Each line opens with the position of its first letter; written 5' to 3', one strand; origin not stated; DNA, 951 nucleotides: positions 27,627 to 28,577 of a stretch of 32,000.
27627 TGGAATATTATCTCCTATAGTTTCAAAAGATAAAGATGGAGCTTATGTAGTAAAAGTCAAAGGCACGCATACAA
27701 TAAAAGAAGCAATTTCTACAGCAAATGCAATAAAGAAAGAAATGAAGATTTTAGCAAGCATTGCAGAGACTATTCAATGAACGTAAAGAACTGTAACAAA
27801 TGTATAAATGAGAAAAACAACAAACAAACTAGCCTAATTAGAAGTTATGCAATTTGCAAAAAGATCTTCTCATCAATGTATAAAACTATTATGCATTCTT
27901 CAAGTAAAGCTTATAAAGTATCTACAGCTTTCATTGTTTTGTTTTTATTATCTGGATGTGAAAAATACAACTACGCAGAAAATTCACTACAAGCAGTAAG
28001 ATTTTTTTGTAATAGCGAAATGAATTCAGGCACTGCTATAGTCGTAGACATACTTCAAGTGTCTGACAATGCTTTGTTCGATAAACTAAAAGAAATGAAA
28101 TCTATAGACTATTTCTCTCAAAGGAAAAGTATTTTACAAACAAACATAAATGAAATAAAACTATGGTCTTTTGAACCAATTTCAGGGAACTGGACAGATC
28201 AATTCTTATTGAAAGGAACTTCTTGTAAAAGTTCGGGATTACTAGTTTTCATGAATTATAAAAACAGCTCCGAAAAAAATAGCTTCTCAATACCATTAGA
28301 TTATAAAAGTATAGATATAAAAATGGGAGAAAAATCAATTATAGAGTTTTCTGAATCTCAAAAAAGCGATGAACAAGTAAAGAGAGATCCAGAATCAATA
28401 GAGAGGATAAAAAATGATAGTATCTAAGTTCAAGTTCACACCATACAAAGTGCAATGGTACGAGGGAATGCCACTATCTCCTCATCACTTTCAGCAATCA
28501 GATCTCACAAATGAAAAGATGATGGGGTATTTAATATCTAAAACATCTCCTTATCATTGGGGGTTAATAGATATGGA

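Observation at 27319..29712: Orphan, translationally coupled SPOR / TssJ-like / TssK-like operon with no other T6SS genes nearby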

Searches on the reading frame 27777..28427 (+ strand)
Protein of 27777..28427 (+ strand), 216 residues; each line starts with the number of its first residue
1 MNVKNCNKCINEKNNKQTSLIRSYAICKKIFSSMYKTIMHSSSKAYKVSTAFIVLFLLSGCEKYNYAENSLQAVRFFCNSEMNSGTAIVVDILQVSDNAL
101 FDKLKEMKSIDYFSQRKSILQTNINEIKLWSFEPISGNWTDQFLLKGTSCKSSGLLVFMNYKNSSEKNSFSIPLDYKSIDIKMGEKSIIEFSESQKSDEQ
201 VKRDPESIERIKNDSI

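Call 4: search_protein_families(library=pfam, proteins=[window:27777-28427:+], max_evalue=1)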
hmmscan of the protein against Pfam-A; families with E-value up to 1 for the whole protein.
window:27777-28427:+ (216 aa): 0 families

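Call 5: search_protein_families(library=ncbifam, proteins=[window:27777-28427:+], max_evalue=1)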
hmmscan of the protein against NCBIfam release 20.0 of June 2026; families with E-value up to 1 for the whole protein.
window:27777-28427:+ (216 aa): 1 family
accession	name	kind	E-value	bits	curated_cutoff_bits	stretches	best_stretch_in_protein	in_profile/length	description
NF045805.1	MethMoxGammaMmoZ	equivalog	0.11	12.5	230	0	159-188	31-60/162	aromatic/alkene monooxygenase hydroxylase subunit gamma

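Call 10: search_solved_structures(query=window:27777-28424:+, max_evalue=10)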
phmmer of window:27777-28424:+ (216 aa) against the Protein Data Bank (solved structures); distinct sequences matched with E-value up to 10: 0.

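Call 24: find_homologous_proteins(query=A1, max_evalue=0.01)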
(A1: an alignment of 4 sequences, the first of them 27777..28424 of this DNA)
Query A1 (4 sequences) (216 aa, profile of the alignment): 11 proteins with E <= 0.01 among 2411 candidates.
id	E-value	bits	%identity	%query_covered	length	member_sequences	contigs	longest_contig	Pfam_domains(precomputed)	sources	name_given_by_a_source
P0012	2.3e-70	254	100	100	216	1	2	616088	-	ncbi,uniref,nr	ncbi:hypothetical protein [Candidatus Nesciobacter abundans]|uniref:Lipoprotein n=1 Tax=Candidatus N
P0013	2.2e-69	250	31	73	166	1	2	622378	-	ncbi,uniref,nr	ncbi:hypothetical protein [Candidatus Cytomitobacter primus]|uniref:Lipoprotein n=1 Tax=Candidatus C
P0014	1.4e-67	245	35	72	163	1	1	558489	-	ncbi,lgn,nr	ncbi:MAG: hypothetical protein H6845_00545 [Alphaproteobacteria bacterium]|nr:MAG: hypothetical prot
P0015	5.9e-65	236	27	59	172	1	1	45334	-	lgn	-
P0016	4.2e-54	201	34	61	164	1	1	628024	-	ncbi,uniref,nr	ncbi:hypothetical protein FZC35_00470 [Candidatus Cytomitobacter indipagum]|uniref:Uncharacterized p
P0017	7.6e-47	177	33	71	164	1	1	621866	-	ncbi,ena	-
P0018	2.2e-35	140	24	59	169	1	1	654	-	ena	-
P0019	6.0e-35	138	26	58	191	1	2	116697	-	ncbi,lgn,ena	-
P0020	1.4e-32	131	27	31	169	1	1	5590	-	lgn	-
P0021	1.7e-31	127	32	36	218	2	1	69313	-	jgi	-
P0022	2.7e-6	45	25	50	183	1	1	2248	-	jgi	jgi:type VI secretion system protein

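Call 25: search_protein_families(library=pfam, alignment_id=A1, max_evalue=10)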
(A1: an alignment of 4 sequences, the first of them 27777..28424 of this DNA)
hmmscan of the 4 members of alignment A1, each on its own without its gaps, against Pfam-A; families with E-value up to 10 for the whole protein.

A. member 1, window:27777-28424:+ (216 aa): 0 families

B. families by the number of members that match (of 4 scanned): 1 family
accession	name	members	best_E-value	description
PF05708.18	Peptidase_C92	1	0.036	Permuted papain-like amidase enzyme, YaeF/YiiX, C92 family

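Call 26: search_protein_families(library=pfam, proteins=[P0018, P0019, P0020, P0021, P0022, P0015], max_evalue=1)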
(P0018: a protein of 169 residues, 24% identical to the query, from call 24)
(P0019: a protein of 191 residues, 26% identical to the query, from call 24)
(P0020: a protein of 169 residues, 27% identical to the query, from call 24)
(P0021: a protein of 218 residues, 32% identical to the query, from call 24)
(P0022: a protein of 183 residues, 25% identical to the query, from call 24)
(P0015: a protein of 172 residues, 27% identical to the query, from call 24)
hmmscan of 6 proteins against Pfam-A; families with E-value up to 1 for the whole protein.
P0018 (169 aa): 1 family
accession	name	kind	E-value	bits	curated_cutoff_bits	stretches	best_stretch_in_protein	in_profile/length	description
PF20668.2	DUF6815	-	0.095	14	28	1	60-106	39-87/105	Domain of unknown function (DUF6815)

P0019 (191 aa): 0 families

P0020 (169 aa): 0 families

P0021 (218 aa): 0 families

P0022 (183 aa): 0 families

P0015 (172 aa): 0 families

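Call 27: search_protein_families(library=ncbifam, proteins=[P0018, P0019, P0020, P0021, P0022, P0015], max_evalue=1)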
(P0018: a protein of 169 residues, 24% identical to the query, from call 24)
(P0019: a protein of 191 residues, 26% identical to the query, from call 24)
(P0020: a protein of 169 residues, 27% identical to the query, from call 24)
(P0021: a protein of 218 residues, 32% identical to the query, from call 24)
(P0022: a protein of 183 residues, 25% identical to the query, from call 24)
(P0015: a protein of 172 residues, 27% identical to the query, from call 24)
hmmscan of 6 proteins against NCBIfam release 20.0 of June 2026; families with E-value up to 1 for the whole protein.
P0018 (169 aa): 1 family
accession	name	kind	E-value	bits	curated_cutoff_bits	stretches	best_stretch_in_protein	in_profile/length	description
TIGR03352.1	VI_chp_3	equivalog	0.004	16.8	31.6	1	13-138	6-131/147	type VI secretion system lipoprotein TssJ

P0019 (191 aa): 1 family
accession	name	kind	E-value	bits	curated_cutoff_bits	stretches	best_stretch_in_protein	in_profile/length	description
TIGR03352.1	VI_chp_3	equivalog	0.099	12.3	31.6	1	31-107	4-80/147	type VI secretion system lipoprotein TssJ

P0020 (169 aa): 1 family
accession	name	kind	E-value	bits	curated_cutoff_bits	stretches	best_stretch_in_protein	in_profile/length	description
NF007424.1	PRK09967.1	equivalog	0.16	12.1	155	1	8-67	3-61/160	OmpA family protein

P0021 (218 aa): 1 family
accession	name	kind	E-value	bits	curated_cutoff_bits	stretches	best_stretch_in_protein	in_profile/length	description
TIGR03352.1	VI_chp_3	equivalog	0.083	12.6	31.6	1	58-101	3-44/147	type VI secretion system lipoprotein TssJ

P0022 (183 aa): 1 family
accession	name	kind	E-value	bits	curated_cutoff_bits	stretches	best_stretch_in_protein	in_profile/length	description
NF047847.2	SS_mature_LptM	equivalog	0.11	12.6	27.7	1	23-42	2-21/31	LPS translocon maturation chaperone LptM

P0015 (172 aa): 2 families
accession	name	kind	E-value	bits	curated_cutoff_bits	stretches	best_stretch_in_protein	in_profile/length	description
NF010409.0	PRK13835.1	subfamily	0.0068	16.3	162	1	9-58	4-53/148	conjugal transfer protein TrbH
NF040519.1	Sbal_3080_fam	subfamily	0.0073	16.7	80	1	15-102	2-84/136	Sbal_3080 family lipoprotein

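Call 29: search_solved_structures(query=A3, max_evalue=10, show_alignments=2)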
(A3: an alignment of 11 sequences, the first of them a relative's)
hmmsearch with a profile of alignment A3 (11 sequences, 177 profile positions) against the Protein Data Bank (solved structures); distinct sequences matched with E-value up to 10: 4.
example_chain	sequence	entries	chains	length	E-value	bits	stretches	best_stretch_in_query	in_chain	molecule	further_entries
4bts_A3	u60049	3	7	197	0.043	16.5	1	101-155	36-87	40S RIBOSOMAL PROTEIN RPS7E | RPS7E | eS7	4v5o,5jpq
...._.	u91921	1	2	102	0.12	15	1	36-83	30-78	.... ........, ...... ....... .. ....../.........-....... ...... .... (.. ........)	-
7f84_A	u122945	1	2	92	0.32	13.7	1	73-117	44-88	CRISPR-associated endoribonuclease Cas2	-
3od1_A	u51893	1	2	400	0.82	12.3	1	81-111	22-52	ATP phosphoribosyltransferase regulatory subunit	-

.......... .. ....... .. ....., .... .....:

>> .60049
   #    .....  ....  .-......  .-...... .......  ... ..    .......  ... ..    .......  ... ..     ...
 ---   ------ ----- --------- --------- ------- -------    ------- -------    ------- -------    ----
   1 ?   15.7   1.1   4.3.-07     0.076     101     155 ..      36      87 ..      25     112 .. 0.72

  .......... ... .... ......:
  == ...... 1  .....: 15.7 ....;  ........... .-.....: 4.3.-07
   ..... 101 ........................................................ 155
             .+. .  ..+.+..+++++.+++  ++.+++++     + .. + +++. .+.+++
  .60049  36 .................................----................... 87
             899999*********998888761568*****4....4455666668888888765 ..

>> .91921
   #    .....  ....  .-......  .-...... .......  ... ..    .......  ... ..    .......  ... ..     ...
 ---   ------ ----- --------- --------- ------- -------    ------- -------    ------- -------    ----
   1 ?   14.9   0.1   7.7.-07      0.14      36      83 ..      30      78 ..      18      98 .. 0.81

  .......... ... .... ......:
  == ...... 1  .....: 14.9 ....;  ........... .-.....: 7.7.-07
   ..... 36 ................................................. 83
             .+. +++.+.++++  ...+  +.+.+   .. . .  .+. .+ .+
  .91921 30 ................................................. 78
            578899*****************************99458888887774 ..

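Call 36: find_encoding_contigs(protein=P0019, flank=10000, max_places=2)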
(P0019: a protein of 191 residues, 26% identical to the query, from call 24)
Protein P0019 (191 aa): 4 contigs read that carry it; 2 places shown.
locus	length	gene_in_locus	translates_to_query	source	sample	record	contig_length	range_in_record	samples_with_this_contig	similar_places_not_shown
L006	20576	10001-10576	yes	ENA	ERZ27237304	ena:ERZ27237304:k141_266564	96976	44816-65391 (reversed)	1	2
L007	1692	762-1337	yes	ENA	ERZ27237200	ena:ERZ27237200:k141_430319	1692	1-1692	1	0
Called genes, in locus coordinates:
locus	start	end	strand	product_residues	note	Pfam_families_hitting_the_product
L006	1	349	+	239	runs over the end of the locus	PF20260:PUA_4 (faint), PF04452:Methyltrans_RNA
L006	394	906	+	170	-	PF00364:Biotin_lipoyl, PF25984:BSH_YknX (faint)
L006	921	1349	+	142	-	-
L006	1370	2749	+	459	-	PF00289:Biotin_carb_N, PF02222:ATP-grasp, PF02786:CPSase_L_D2, PF07478:Dala_Dala_lig_C (weak), PF02785:Biotin_carb_C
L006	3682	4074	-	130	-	PF02472:ExbD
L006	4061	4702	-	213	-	PF01618:MotA_ExbB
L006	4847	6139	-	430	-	PF01225:Mur_ligase (weak), PF08245:Mur_ligase_M, PF02875:Mur_ligase_C (weak)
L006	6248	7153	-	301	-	PF13145:Rotamase_2 (weak)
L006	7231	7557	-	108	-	-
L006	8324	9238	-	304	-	PF02899:Phage_int_SAM_1 (weak), PF00589:Phage_integrase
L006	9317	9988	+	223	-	PF05036:SPOR (weak)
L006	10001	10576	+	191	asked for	-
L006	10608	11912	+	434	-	PF05936:T6SS_VasE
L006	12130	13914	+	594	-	PF00912:Transgly, PF00905:Transpeptidase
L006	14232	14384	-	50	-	-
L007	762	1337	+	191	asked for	-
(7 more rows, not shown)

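Call 37: find_encoding_contigs(protein=P0021, flank=10000, max_places=2)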
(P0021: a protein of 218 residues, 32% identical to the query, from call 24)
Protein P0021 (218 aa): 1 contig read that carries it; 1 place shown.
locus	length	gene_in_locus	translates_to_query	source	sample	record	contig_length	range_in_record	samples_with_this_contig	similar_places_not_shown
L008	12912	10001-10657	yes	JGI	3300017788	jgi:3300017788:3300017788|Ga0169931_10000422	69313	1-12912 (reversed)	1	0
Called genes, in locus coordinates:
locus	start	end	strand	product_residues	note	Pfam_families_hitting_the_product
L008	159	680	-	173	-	-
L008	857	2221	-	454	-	PF00289:Biotin_carb_N, PF02222:ATP-grasp (weak), PF02786:CPSase_L_D2, PF07478:Dala_Dala_lig_C (weak), PF02785:Biotin_carb_C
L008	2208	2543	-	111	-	-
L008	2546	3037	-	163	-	PF00364:Biotin_lipoyl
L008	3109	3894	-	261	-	PF20260:PUA_4 (weak), PF04452:Methyltrans_RNA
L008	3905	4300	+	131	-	PF02033:RBFA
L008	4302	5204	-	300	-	PF13145:Rotamase_2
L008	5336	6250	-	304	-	-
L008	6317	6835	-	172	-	-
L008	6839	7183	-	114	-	-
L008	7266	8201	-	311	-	PF02899:Phage_int_SAM_1, PF00589:Phage_integrase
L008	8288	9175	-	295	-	-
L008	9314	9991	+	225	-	PF05036:SPOR (weak)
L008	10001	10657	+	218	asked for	-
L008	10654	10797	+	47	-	-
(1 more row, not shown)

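Call 38: find_encoding_contigs(protein=P0022, flank=10000, max_places=2)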
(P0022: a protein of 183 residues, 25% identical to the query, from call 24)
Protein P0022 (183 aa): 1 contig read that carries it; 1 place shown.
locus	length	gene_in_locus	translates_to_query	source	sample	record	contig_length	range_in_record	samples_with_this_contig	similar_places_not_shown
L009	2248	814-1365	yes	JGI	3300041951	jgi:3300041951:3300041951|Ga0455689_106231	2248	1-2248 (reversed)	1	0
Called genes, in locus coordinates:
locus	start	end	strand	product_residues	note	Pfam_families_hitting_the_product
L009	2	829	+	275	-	?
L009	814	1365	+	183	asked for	-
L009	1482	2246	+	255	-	?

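Call 39: search_protein_families(library=ncbifam, proteins=[L009:2-829:+, L009:1482-2246:+], max_evalue=0.1)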
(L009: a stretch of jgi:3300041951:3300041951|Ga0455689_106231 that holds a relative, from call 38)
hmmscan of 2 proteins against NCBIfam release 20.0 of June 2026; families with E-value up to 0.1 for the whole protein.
L009:2-829:+ (275 aa): 1 family
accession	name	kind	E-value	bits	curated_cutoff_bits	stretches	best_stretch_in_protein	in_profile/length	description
TIGR03347.1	VI_chp_1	equivalog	7.2e-27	94.3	143.3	1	36-178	154-293/300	type VI secretion system baseplate subunit TssG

L009:1482-2246:+ (255 aa): 1 family
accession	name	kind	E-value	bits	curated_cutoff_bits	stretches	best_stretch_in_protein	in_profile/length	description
TIGR03353.2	VI_chp_4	equivalog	6.4e-41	140.9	100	1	1-181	9-187/429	type VI secretion system baseplate subunit TssK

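Call 40: predict_structure(alignment_id=A3)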
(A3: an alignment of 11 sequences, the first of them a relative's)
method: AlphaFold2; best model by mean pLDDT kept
length: 216 residues; sequences in the alignment: 11
mean_pLDDT: 79.5   pTM: 0.64
mean pLDDT of the five models: 79.5, 76.9, 76.3, 76.3, 71.9
residues with pLDDT >= 90: 84; 70-90: 80; 50-70: 35; < 50: 17
segments of 3 or more residues with pLDDT < 50: 1-3, 207-216
pLDDT, mean of each block of 10 residues (from residue 1): 48 58 79 76 72 79 73 91 87 96 95 96 96 85 81 94 83 93 91 73 49 40
secondary structure, 60 per line:
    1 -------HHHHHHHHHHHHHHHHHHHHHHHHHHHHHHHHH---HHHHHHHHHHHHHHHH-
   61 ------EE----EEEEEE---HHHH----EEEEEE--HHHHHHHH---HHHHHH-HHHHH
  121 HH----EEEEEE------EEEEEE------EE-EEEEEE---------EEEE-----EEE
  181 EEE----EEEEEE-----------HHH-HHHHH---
elements in order: H8-40 H44-59 E73-78 H82-85 E90-95 H98-105 H109-114 H116-122 E127-132 E139-144 E154-159 E169-172 E178-183 E188-193 H209-213

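Call 43: fold_search(model_id=the predicted structure, library=pdb)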
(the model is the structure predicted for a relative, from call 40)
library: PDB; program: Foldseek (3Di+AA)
matches with E <= 10: 174; with E <= 0.001: 7
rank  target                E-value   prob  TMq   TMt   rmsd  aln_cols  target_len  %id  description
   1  3zhn                  3.4e-06  1.00  0.43  0.65   3.7       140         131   11  Crystal structure of the T6SS lipoprotein TssJ1 from Pseudomonas aeruginosa (released 2013-06-12)
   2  4a1r_D                1.8e-05  1.00  0.38  0.55   4.4       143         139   15  The Structure of Serratia marcescens Lip, a membrane bound component of the Type VI Secretion System. (released 2011-10-05)
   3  4a1r_B                2.1e-05  1.00  0.41  0.59   4.9       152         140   15  The Structure of Serratia marcescens Lip, a membrane bound component of the Type VI Secretion System. (released 2011-10-05)
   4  4a1r_C                3.7e-05  1.00  0.41  0.61   3.6       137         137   16  The Structure of Serratia marcescens Lip, a membrane bound component of the Type VI Secretion System. (released 2011-10-05)
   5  4a1r_A                3.7e-05  1.00  0.38  0.55   4.4       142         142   15  The Structure of Serratia marcescens Lip, a membrane bound component of the Type VI Secretion System. (released 2011-10-05)
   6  6ixh_A                9.9e-05  1.00  0.42  0.63   4.3       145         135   13  Type VI secretion system membrane core complex (released 2019-01-23)
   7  4y7o_C                6.9e-04  1.00  0.36  0.58   4.5       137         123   12  T6SS protein TssM C-terminal domain (869-1107) from EAEC (released 2015-08-05)
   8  5amt_A                2.6e-02  0.91  0.32  0.54   5.1       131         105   11  Intracellular growth locus protein E (released 2016-10-05)
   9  4bik_C                2.7e-02  0.57  0.24  0.13   7.3       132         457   11  Structure of a disulfide locked mutant of Intermedilysin with human CD59 (released 2013-05-08)
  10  4bik_A                5.1e-02  0.47  0.24  0.13   7.3       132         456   11  Structure of a disulfide locked mutant of Intermedilysin with human CD59 (released 2013-05-08)
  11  4zjh                  1.2e-01  0.23  0.22  0.23  11.6       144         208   12  Crystal structure of native alpha-2-macroglobulin from Escherichia coli spanning domains NIE-MG1. (released 2015-06-10)
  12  8wg6                  1.6e-01  0.28  0.24  0.14  10.3       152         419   10  Crystal structure of major pilin PilB from Streptococcus sanguinis - SeMet derivative (released 2025-03-26)
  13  5z5m_C                1.7e-01  0.18  0.24  0.20  13.9       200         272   10  Crystal structure of (S)-allantoin synthase (released 2018-11-21)
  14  5z5m_B                2.1e-01  0.18  0.24  0.21  14.1       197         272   11  Crystal structure of (S)-allantoin synthase (released 2018-11-21)
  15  8wgg                  2.3e-01  0.23  0.24  0.14  10.3       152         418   10  Crystal structure of basal pilin PilB from Streptococcus sanguinis (released 2025-03-26)
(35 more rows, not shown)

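Call 69: search_protein_representatives(alignment_id=A3)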
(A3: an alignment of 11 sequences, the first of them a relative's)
Query: 11 sequences, 177 profile positions. Proteins with E-value up to 0.001 (for the whole library): 1129; up to 1e-10: 509; up to 1e-30: 14. The best 150 are listed.
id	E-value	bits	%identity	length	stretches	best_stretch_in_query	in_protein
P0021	8.3e-61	220.8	-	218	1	5-177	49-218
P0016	3.9e-57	208.9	-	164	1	16-173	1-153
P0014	5.3e-54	198.7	-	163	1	12-174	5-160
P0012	4.6e-51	189.1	-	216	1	5-173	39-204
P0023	2.2e-50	186.9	-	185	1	11-169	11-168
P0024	9.6e-49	181.5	-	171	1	8-175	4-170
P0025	1.1e-42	161.8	-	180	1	13-174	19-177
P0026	6.3e-40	152.8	-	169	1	16-166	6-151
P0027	4.6e-37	143.5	-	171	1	8-172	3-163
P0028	7.2e-36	139.6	-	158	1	18-172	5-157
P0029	1.5e-34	135.3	-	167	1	17-172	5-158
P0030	2.1e-34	134.8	-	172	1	14-173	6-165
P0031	5.8e-32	126.9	-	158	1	17-168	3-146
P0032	1.6e-31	125.5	-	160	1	15-165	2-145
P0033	4.5e-29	117.5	-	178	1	15-161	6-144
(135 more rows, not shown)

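Call 71: search_protein_families(library=ncbifam, alignment_id=A7, max_evalue=0.01)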
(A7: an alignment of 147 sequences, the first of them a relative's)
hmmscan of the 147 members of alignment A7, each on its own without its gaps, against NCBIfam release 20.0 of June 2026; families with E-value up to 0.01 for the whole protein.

A. member 1, P0012 (216 aa): 0 families

B. families by the number of members that match (of 147 scanned): 13 families
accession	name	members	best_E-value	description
TIGR03352.1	VI_chp_3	7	2.8e-05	type VI secretion system lipoprotein TssJ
TIGR04179.1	rhombo_lipo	1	0.00014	rhombotarget lipoprotein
NF041245.1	T6SS_IglE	1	0.00059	type VI secretion system lipoprotein IglE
NF050142.1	PG1828_fam_lipo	1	0.0013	PG1828 family lipoprotein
NF002561.0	PRK02155.1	1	0.0021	NAD kinase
NF009791.1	PRK13283.1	1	0.0036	flagellar assembly protein FliW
NF041883.1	RNase_A_lipo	1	0.0068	RNase A-like domain-containing lipoprotein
NF041193.1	lipo_SP0191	1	0.0071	SP0191 family lipoprotein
NF008119.0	PRK10866.1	1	0.0072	outer membrane protein assembly factor BamD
NF038215.1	acineto_lipo_PV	1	0.0078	NF038215 family lipoprotein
NF047408.1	SA0632_fam_LP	1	0.0082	SA0632 family lipoprotein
NF040604.2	HacB_Meth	1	0.0086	homoaconitase small subunit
NF041428.1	TrsH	1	0.0089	TrsH/TraH family protein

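Call 72: search_protein_families(library=pfam, alignment_id=A7, max_evalue=0.01)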
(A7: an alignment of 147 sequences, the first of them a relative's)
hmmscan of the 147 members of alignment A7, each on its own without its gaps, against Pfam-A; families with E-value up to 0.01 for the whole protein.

A. member 1, P0012 (216 aa): 0 families

B. families by the number of members that match (of 147 scanned): 6 families
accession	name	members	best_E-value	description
PF15794.10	CCDC106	1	0.0036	Coiled-coil domain-containing protein 106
PF24052.1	Phage_lipoprotein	1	0.0052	Phage lipoprotein family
PF08139.17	LPAM_1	1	0.0055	Prokaryotic membrane lipoprotein lipid attachment site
PF12983.12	DUF3867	1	0.0055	Protein of unknown function (DUF3867)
PF06235.16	NAD4L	1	0.0059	NADH dehydrogenase subunit 4L (NAD4L)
PF13258.11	DUF4049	1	0.0075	Domain of unknown function (DUF4049)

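Call 73: search_solved_structures(query=A7, max_evalue=10, show_alignments=2)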
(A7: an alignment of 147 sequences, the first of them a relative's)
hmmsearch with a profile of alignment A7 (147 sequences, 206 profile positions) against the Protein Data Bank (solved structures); distinct sequences matched with E-value up to 10: 1.
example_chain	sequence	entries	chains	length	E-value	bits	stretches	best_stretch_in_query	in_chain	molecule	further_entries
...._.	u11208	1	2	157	0.73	12.7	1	108-134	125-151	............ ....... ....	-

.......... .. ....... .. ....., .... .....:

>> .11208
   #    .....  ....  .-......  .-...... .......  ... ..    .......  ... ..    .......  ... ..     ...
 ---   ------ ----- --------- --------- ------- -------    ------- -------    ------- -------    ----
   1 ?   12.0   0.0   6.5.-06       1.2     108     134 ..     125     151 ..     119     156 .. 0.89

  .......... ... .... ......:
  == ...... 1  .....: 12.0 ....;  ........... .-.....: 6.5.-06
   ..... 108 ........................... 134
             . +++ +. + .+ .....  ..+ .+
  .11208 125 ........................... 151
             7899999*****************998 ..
